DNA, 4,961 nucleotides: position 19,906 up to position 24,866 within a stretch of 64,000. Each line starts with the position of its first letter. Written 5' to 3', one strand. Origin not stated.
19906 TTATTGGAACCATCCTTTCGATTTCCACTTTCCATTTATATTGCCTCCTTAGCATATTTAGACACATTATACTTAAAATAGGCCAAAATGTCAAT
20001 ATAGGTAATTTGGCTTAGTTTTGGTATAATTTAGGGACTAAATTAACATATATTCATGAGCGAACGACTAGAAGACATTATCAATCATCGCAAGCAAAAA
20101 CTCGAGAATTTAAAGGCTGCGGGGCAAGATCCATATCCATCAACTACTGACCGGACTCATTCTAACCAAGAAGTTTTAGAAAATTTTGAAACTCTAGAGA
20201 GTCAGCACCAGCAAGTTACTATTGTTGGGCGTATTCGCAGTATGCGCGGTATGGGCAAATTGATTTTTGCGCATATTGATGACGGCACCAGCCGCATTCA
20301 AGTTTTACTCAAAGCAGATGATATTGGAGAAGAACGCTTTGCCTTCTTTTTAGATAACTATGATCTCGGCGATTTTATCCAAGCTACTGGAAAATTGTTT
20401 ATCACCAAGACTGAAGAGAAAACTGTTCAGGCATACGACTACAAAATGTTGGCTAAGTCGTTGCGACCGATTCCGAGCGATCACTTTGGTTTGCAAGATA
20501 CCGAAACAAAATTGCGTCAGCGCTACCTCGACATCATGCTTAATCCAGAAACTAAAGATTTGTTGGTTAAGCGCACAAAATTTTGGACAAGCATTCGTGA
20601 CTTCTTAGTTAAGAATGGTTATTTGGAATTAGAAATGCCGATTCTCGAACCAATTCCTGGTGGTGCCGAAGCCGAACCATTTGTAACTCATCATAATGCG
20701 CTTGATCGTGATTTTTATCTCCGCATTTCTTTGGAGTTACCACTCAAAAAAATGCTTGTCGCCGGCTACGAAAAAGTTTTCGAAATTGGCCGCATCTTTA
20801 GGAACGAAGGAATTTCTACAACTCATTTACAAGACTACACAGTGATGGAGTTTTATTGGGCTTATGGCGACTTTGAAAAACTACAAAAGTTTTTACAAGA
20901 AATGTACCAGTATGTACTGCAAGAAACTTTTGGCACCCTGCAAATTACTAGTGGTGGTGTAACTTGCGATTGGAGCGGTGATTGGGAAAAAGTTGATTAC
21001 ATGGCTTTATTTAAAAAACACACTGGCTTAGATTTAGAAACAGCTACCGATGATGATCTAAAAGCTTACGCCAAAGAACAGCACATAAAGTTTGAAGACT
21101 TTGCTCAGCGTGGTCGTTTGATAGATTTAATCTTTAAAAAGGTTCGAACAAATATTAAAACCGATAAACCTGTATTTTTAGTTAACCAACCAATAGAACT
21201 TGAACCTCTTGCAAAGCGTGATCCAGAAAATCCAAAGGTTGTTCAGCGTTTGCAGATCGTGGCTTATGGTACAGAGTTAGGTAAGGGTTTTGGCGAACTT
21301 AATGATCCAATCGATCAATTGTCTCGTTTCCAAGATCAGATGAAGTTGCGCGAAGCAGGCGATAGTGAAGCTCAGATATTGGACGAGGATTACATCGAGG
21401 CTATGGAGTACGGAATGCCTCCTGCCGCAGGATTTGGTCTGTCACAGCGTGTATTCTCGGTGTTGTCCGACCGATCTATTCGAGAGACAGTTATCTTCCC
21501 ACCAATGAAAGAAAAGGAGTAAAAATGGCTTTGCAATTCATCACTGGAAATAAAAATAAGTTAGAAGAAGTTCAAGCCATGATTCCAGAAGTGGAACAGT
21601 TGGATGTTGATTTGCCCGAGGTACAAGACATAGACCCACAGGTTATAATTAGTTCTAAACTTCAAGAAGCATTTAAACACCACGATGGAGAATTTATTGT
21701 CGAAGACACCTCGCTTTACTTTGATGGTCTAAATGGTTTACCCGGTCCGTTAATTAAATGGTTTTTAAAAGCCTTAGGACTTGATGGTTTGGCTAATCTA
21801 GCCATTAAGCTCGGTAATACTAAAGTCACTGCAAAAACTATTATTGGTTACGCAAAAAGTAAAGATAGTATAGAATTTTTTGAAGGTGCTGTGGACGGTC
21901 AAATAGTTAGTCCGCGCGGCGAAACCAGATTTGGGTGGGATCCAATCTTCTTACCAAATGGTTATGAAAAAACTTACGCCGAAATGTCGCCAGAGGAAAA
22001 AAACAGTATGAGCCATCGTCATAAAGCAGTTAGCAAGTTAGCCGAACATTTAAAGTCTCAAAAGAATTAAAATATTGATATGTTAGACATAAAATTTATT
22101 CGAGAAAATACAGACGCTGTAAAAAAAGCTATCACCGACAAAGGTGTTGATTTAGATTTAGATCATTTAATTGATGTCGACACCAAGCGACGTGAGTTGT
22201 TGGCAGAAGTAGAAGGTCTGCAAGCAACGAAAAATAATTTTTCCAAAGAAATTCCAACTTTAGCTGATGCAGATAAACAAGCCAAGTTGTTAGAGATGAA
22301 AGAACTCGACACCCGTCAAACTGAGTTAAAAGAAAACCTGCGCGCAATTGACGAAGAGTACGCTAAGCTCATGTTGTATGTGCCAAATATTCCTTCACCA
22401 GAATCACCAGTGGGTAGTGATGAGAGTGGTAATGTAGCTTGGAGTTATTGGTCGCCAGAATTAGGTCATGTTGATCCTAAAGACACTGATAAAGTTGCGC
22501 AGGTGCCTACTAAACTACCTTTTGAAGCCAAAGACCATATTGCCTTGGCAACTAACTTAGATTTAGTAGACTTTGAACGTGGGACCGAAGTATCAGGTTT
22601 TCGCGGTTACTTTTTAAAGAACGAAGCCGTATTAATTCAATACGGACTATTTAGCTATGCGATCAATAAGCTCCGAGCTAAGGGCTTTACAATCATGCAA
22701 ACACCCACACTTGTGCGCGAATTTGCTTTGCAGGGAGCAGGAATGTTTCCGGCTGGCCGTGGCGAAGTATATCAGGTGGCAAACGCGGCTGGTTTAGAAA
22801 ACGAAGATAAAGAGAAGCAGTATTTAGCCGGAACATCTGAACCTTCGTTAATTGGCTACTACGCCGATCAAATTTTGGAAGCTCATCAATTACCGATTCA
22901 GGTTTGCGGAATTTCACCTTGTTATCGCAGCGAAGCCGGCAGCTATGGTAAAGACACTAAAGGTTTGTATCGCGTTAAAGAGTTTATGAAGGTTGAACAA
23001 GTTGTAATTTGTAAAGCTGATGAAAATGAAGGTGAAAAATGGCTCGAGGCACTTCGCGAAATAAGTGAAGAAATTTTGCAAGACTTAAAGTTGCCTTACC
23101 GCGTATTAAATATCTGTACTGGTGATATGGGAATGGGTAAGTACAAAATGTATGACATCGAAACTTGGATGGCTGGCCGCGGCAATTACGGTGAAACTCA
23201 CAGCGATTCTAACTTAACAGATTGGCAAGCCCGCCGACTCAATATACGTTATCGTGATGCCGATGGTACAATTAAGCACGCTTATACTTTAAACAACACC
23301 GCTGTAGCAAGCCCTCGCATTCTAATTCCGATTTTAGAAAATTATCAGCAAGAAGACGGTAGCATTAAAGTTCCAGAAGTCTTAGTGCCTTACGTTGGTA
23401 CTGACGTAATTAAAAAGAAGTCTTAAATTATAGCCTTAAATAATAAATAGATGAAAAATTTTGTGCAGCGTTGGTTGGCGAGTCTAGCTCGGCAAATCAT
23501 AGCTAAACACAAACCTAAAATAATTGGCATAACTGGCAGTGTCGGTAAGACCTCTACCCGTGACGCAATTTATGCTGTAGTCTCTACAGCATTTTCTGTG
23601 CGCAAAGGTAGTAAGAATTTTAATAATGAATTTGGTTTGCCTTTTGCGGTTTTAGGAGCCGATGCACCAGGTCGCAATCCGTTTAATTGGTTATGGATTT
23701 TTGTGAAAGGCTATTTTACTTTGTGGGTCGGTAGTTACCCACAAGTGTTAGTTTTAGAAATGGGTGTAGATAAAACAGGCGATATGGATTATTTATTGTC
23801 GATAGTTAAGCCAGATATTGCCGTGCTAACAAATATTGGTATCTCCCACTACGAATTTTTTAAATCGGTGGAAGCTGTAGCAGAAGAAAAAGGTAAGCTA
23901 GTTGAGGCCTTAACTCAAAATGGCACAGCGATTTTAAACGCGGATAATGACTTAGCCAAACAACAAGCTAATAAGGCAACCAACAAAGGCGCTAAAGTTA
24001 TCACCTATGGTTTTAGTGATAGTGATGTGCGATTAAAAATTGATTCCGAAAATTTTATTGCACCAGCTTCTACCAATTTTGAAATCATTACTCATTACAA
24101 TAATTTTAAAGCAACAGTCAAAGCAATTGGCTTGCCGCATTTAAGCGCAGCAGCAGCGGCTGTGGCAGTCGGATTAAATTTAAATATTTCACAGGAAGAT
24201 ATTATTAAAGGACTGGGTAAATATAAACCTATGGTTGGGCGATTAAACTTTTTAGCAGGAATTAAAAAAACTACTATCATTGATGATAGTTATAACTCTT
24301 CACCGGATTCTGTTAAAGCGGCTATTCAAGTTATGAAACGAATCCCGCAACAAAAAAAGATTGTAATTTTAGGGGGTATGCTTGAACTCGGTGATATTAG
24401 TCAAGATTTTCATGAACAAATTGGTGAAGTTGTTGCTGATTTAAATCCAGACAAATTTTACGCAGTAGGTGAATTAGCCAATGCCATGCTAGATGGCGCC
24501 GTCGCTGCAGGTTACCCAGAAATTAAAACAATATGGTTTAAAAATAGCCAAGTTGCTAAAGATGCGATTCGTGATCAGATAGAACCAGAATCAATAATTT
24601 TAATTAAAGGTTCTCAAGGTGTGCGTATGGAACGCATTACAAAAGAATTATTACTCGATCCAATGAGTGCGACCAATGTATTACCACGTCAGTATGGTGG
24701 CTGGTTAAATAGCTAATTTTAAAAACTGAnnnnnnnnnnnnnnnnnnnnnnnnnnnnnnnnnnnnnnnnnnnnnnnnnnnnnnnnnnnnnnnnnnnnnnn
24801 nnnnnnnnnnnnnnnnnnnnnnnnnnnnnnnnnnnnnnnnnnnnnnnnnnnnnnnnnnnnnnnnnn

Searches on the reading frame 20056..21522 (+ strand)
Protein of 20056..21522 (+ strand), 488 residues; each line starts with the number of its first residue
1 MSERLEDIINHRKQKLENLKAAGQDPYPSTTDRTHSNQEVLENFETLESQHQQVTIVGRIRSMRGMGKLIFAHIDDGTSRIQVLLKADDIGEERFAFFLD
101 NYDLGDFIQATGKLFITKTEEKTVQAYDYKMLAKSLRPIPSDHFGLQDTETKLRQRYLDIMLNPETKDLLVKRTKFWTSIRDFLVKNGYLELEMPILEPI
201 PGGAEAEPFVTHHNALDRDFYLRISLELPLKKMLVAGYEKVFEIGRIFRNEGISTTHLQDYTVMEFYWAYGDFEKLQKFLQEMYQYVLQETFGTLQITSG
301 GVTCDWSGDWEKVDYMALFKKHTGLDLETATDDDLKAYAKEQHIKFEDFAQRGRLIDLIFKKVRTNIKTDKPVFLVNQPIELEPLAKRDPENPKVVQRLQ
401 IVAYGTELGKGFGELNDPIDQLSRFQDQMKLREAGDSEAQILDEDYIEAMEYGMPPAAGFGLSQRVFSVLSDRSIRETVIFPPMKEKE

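Call 5: search_protein_families(library=pfam, proteins=[window:20056-21522:+], max_evalue=0.001)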
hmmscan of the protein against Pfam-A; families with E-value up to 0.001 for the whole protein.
window:20056-21522:+ (488 aa): 2 families
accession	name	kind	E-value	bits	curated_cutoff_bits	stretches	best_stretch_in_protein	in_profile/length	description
PF00152.25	tRNA-synt_2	-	1.4e-63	215.2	25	1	149-484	2-307/308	tRNA synthetases class II (D, K and N)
PF01336.31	tRNA_anti-codon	-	4.3e-15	55.8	27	1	54-131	1-74/75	OB-fold nucleic acid binding domain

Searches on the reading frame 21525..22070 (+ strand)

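Call 5: search_protein_families(library=pfam, proteins=[window:21525-22070:+], max_evalue=0.001)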
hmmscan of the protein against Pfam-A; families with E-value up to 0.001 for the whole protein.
window:21525-22070:+ (181 aa): 1 family
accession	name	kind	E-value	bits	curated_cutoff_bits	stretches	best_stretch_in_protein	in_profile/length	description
PF01725.21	Ham1p_like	-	2.2e-45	155.3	22.5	1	4-174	2-185/186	Ham1 family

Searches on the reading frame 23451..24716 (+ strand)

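Call 10: search_protein_families(library=pfam, proteins=[window:23451-24716:+], max_evalue=0.001)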
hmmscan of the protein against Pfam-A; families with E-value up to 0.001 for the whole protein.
window:23451-24716:+ (421 aa): 2 families
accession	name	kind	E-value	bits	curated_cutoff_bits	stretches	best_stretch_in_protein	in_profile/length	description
PF08245.18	Mur_ligase_M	-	1.7e-32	113.4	24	1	27-240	1-199/200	Mur ligase middle domain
PF02875.26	Mur_ligase_C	-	1.5e-17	65.1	28.4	1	263-388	1-126/127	Mur ligase, glutamate ligase domain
